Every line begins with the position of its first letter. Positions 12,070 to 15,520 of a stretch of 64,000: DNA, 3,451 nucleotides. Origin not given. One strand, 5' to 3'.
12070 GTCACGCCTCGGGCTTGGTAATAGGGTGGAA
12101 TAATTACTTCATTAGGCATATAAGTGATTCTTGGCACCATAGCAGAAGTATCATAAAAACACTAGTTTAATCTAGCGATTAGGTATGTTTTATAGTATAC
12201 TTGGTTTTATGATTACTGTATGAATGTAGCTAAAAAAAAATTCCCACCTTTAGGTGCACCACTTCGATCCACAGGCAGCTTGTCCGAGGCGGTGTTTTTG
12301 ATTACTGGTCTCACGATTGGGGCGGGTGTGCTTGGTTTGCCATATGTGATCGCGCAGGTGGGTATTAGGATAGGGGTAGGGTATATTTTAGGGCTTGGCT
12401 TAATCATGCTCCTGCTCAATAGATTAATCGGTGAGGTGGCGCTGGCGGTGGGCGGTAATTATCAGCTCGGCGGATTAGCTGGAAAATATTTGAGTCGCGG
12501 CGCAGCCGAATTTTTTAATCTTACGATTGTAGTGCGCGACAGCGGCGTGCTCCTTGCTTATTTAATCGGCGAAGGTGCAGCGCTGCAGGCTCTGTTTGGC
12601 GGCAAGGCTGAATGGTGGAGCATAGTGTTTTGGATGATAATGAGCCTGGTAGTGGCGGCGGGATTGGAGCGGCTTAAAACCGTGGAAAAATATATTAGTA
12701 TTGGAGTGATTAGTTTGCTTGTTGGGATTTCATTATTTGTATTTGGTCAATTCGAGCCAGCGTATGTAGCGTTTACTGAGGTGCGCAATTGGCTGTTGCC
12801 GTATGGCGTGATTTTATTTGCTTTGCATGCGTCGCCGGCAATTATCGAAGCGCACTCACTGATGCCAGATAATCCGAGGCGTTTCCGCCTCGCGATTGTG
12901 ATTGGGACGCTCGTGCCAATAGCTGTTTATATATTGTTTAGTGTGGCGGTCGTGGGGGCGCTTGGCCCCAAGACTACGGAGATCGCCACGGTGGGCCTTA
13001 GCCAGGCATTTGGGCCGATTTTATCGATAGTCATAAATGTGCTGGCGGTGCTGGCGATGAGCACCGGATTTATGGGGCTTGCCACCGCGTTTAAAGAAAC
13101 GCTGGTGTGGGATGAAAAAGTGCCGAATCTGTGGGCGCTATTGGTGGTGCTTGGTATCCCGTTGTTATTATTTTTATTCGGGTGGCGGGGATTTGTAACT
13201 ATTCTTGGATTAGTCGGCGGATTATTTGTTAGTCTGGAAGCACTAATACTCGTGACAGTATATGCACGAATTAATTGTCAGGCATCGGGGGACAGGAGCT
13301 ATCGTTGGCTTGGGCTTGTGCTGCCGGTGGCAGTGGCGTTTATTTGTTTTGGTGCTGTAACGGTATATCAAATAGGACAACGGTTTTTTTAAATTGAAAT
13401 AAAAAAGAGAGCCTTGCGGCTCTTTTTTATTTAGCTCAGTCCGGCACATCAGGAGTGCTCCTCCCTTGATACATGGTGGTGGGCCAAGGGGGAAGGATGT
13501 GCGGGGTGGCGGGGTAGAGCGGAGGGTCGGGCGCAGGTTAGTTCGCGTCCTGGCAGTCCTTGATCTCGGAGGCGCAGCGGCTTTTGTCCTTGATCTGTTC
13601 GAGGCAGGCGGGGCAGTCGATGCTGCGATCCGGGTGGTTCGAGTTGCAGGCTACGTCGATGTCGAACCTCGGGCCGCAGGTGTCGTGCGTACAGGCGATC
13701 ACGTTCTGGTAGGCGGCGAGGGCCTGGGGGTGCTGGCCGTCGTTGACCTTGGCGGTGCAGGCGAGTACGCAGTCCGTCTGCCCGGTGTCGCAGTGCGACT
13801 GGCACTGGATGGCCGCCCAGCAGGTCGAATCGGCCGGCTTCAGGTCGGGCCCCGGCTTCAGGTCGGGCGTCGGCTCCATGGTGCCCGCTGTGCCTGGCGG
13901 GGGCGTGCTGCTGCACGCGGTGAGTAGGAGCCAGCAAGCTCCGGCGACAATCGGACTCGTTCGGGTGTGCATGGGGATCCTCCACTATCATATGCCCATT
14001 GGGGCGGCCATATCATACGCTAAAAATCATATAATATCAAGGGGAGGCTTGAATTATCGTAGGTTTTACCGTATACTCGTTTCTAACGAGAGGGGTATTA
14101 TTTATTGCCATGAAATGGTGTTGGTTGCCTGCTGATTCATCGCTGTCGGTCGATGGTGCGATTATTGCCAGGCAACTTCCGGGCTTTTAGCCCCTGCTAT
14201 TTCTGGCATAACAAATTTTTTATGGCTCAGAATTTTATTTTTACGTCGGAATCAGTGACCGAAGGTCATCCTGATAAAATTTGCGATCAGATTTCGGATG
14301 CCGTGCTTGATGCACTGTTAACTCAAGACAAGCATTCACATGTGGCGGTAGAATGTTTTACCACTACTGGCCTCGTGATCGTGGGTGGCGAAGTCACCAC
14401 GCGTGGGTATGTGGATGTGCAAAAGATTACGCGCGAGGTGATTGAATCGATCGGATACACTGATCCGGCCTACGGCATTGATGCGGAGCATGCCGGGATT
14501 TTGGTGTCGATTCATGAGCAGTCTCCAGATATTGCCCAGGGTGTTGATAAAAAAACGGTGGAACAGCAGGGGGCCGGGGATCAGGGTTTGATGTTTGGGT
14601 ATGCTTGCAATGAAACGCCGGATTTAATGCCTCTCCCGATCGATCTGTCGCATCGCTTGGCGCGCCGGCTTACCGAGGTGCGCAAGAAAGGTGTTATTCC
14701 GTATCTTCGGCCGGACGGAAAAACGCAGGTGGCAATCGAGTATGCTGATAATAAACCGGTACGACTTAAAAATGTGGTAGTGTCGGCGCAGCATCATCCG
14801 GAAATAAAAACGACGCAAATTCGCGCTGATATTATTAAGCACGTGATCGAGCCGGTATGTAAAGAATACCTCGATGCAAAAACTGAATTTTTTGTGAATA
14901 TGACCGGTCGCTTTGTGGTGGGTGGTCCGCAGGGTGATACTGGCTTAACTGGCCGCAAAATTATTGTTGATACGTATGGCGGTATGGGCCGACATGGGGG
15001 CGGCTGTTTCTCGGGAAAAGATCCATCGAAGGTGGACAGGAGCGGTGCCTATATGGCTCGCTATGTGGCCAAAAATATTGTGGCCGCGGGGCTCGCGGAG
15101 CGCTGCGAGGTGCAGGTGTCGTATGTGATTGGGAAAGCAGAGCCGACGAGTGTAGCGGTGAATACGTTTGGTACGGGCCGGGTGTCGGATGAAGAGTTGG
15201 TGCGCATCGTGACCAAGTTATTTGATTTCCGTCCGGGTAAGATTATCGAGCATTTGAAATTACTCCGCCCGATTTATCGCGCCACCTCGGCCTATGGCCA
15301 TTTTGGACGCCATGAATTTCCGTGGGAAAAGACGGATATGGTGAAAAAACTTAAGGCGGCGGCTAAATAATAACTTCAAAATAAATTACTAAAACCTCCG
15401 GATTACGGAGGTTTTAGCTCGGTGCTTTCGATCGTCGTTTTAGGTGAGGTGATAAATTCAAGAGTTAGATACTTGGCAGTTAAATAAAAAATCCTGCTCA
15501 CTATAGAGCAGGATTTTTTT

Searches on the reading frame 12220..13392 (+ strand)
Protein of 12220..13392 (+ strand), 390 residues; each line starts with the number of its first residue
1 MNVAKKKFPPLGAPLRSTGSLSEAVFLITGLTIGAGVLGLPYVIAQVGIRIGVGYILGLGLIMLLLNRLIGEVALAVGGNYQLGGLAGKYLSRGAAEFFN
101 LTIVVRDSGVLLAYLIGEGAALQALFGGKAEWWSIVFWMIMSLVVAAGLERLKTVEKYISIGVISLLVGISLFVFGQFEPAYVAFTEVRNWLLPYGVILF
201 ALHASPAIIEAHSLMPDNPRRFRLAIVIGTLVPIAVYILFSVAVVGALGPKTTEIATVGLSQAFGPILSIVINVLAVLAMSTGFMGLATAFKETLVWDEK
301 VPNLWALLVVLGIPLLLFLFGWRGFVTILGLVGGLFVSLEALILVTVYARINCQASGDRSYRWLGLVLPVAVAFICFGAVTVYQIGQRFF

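Call 36: search_protein_families(library=pfam, proteins=[window:12220-13392:+], max_evalue=0.001)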
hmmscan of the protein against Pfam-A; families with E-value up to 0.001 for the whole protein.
window:12220-13392:+ (390 aa): 2 families
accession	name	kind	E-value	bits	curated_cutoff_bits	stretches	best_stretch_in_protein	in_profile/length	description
PF03222.19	Trp_Tyr_perm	-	6e-16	59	22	1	20-380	4-389/393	Tryptophan/tyrosine permease family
PF01490.24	Aa_trans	-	6.5e-13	48.6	25.6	1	18-380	2-399/410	Transmembrane amino acid transporter protein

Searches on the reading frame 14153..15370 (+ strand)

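Call 36: search_protein_families(library=pfam, proteins=[window:14153-15370:+], max_evalue=0.001)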
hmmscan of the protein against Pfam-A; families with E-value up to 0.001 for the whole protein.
window:14153-15370:+ (405 aa): 3 families
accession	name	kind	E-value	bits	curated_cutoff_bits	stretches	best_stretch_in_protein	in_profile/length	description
PF02773.21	S-AdoMet_synt_C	-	6.1e-70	234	25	1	256-393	1-138/138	S-adenosylmethionine synthetase, C-terminal domain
PF02772.21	S-AdoMet_synt_M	-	1.7e-49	167.4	29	1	138-254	1-120/120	S-adenosylmethionine synthetase, central domain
PF00438.25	S-AdoMet_synt_N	-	2.7e-42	143.8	33.1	1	28-125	2-99/99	S-adenosylmethionine synthetase, N-terminal domain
